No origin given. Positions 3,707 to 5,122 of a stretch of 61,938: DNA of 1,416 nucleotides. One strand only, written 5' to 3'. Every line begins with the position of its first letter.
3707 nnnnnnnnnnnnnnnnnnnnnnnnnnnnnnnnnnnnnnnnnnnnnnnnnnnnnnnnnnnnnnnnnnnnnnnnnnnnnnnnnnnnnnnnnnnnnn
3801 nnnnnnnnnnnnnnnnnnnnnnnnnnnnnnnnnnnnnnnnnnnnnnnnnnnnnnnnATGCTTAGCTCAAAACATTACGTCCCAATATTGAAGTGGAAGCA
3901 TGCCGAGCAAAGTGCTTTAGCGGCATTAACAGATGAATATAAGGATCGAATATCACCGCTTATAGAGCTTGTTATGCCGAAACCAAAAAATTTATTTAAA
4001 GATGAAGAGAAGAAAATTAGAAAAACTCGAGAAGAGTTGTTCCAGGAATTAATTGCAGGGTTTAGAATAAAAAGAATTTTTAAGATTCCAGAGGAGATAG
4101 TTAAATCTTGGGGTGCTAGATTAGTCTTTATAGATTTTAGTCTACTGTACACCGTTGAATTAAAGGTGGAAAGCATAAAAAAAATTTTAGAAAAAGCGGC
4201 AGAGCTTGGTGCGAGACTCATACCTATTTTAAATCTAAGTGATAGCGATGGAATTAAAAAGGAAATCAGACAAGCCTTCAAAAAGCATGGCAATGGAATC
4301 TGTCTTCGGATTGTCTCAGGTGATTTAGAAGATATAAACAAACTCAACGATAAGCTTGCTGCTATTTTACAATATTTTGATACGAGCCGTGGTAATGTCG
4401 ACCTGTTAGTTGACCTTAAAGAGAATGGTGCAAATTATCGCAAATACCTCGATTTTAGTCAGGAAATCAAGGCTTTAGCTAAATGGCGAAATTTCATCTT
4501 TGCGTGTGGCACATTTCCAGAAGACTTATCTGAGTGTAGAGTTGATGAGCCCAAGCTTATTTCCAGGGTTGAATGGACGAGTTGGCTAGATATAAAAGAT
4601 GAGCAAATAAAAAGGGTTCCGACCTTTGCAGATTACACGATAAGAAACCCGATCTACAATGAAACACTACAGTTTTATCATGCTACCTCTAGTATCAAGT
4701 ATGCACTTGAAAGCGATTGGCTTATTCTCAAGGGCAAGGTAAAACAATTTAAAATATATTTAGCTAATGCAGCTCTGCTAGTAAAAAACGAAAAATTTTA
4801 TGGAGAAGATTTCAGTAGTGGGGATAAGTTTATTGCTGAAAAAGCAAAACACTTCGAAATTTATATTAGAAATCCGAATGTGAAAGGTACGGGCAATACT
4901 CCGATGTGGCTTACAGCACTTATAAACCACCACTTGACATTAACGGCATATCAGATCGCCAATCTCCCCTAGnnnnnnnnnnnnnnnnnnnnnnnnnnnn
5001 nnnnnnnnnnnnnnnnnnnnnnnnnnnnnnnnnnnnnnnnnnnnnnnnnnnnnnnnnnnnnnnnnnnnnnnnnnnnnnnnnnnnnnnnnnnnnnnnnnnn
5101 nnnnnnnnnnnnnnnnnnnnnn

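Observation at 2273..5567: HigB toxin with a HigA-ImmA/IrrE fusion antitoxin, coupled to a Beta-family (sce7725-like) gene and a convergent sce7726/MmcB-like nuclease-fold gene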

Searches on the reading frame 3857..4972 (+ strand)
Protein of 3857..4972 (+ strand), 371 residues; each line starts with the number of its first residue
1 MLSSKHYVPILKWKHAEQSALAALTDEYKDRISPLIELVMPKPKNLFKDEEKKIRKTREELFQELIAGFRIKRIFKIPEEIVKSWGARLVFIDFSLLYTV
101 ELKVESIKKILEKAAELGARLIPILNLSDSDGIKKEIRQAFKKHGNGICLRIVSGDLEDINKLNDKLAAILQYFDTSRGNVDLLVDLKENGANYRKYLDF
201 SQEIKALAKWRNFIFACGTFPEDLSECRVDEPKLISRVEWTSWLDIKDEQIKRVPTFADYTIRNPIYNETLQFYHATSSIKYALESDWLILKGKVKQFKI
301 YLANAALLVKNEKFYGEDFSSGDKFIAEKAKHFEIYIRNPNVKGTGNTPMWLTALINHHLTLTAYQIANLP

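Call 3: search_protein_families(library=pfam, proteins=[window:3857-4972:+], max_evalue=0.01)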
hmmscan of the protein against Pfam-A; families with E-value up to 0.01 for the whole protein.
window:3857-4972:+ (371 aa): 1 family
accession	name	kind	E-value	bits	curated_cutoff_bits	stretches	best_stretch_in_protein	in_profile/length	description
PF14350.11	Beta_protein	-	1.8e-53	182.6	27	1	7-361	1-338/342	Beta protein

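Call 4: search_protein_families(library=ncbifam, proteins=[window:3857-4972:+], max_evalue=0.01)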
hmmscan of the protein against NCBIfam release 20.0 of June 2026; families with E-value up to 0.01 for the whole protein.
window:3857-4972:+ (371 aa): 0 families

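Call 5: search_protein_families(library=padloc, proteins=[window:3857-4972:+], max_evalue=0.01)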
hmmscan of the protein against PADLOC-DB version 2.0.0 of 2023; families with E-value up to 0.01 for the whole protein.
window:3857-4972:+ (371 aa): 4 families
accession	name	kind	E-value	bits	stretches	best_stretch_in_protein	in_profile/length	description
PDLC03984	PD-Lambda-2_C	-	2.5e-34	117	1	5-366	3-360/377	-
PDLC03983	PD-Lambda-2_C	-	7.3e-33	112.1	2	73-370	51-354/374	-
PDLC02985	beta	-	5.6e-08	29.9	1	254-361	236-334/355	-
PDLC03985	PD-Lambda-2_C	-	0.0039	15.3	1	6-188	4-180/192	-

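Call 59: find_homologous_proteins(query=window:3857-4972:+, max_evalue=0.001)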
Query window:3857-4972:+ (371 aa): 492 proteins with E <= 0.001 among 5213 candidates; the best 120 are listed.
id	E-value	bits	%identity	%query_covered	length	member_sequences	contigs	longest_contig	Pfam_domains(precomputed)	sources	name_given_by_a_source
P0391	2.2e-245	831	100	100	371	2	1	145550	PF14350.12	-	-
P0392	1.3e-224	763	91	100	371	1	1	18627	PF14350.12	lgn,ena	-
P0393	2.8e-192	657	80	100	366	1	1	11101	PF14350.12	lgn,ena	-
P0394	1.0e-184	632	75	100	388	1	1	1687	PF14350.12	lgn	-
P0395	9.6e-182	622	73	100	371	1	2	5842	PF14350.12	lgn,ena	-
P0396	2.3e-180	617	75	100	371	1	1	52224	PF14350.12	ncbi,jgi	jgi:hypothetical protein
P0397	7.1e-177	606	73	100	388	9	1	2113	PF14350.12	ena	-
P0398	2.4e-176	604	72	100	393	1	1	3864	PF14350.12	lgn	-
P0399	1.7e-175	601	74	100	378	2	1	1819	PF14350.12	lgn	-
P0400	1.4e-173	595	69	100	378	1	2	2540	PF14350.12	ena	-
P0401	2.5e-173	594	71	100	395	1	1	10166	PF14350.12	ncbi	-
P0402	9.4e-169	579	69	100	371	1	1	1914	PF14350.12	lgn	-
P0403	1.2e-168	579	69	100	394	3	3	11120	PF14350.12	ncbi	-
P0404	4.1e-167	574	69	100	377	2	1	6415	PF14350.12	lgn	-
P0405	4.6e-167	574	69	100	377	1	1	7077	PF14350.12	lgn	-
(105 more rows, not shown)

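Call 67: predict_structure(alignment_id=A4)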
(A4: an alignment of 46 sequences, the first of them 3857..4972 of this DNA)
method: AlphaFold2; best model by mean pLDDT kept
length: 371 residues; sequences in the alignment: 46
mean_pLDDT: 89.7   pTM: 0.90
mean pLDDT of the five models: 89.7, 89.4, 87.9, 87.0, 86.4
residues with pLDDT >= 90: 265; 70-90: 79; 50-70: 14; < 50: 13
segments of 3 or more residues with pLDDT < 50: 265-277
pLDDT, mean of each block of 10 residues (from residue 1): 87 92 96 96 86 92 93 95 96 96 98 96 97 97 93 97 98 97 92 91 97 86 68 87 87 93 54 48 89 76 91 96 96 93 85 93 94 80
secondary structure, 60 per line:
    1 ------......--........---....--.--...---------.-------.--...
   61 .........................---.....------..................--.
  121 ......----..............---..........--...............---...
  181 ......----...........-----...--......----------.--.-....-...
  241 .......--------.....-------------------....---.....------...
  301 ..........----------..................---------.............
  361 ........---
elements in order: E7-12 H15-22 H26-29 E35-37 H58-85 E89-93 H100-117 E120-126 H131-144 E148-153 H154-157 H160-174 E181-186 H191-201 E212-217 E233-236 H238-247 E256-260 E280-283 E287-291 H298-310 H321-338 H348-368

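Call 70: search_protein_families(library=ncbifam, proteins=[window:3857-4972:+], max_evalue=10)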
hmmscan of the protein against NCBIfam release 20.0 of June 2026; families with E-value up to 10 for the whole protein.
window:3857-4972:+ (371 aa): 0 families

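Call 73: fold_search(model_id=the predicted structure, library=pdb)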
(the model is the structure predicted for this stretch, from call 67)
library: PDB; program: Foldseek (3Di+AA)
matches with E <= 10: 1620; with E <= 0.001: 12
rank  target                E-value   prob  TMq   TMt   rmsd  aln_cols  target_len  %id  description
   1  8k7m_A                1.7e-05  1.00  0.34  0.49   8.8       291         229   14  De novo design protein -T01 (released 2024-07-31)
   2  7q20_A                3.0e-04  1.00  0.28  0.14   8.3       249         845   12  Ruminococcus gnavus ATC29149 endo-beta-1,4-galactosidase (RgGH98) in complex with blood group A trisaccharide (released 2022-02-02)
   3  2wmg_A                3.1e-04  1.00  0.36  0.26  10.6       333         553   10  Crystal structure of the catalytic module of a family 98 glycoside hydrolase from Streptococcus pneumoniae TIGR4 (Sp4G (released 2009-07-14)
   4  7q20_G                4.2e-04  1.00  0.28  0.14   8.3       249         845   12  Ruminococcus gnavus ATC29149 endo-beta-1,4-galactosidase (RgGH98) in complex with blood group A trisaccharide (released 2022-02-02)
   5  4jn6_A                4.2e-04  1.00  0.28  0.30   9.8       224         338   13  Crystal Structure of the Aldolase-Dehydrogenase Complex from Mycobacterium tuberculosis HRv37 (released 2013-05-08)
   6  2wmh_A                6.5e-04  1.00  0.39  0.28  10.2       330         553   10  Crystal structure of the catalytic module of a family 98 glycoside hydrolase from Streptococcus pneumoniae TIGR4 in co (released 2009-07-14)
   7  2dzu_B                7.3e-04  1.00  0.40  0.56   8.0       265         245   15  Structure of mutant tryptophan synthase alpha-subunit (D110N) from a hyperthermophile, Pyrococcus furiosus (released 2007-08-28)
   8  2y7d_D                8.2e-04  1.00  0.35  0.44   7.7       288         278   11  Crystal structure of the 3-keto-5-aminohexanoate cleavage enzyme (Kce) from Candidatus Cloacamonas acidaminovorans (or (released 2011-06-01)
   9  7q1w_A                8.2e-04  1.00  0.27  0.14   8.4       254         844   12  Ruminococcus gnavus ATC29149 endo-beta-1,4-galactosidase (RgGH98) E411A in complex with blood group A (BgA II) tetrasa (released 2022-03-16)
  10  7pmo_G                8.7e-04  1.00  0.29  0.15   8.2       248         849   12  Ruminococcus gnavus ATC29149 endo-beta-1,4-galactosidase (RgGH98) (released 2022-02-02)
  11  2wmf                  9.2e-04  1.00  0.39  0.28  10.2       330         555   10  Crystal structure of the catalytic module of a family 98 glycoside hydrolase from Streptococcus pneumoniae TIGR4 (Sp4GH9 (released 2009-07-14)
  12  7pmo_D                9.7e-04  1.00  0.28  0.14   8.3       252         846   12  Ruminococcus gnavus ATC29149 endo-beta-1,4-galactosidase (RgGH98) (released 2022-02-02)
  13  2y7d_B                1.2e-03  1.00  0.35  0.45   7.2       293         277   10  Crystal structure of the 3-keto-5-aminohexanoate cleavage enzyme (Kce) from Candidatus Cloacamonas acidaminovorans (or (released 2011-06-01)
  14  3ayv_B                1.2e-03  0.98  0.23  0.33   9.4       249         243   15  TTHB071 protein from Thermus thermophilus HB8 soaking with ZnCl2 (released 2011-10-19)
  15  1spq_B                1.2e-03  0.91  0.23  0.31  11.9       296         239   12  Understanding protein lids: Structural analysis of active hinge mutants in triosephosphate isomerase (released 2004-08-24)
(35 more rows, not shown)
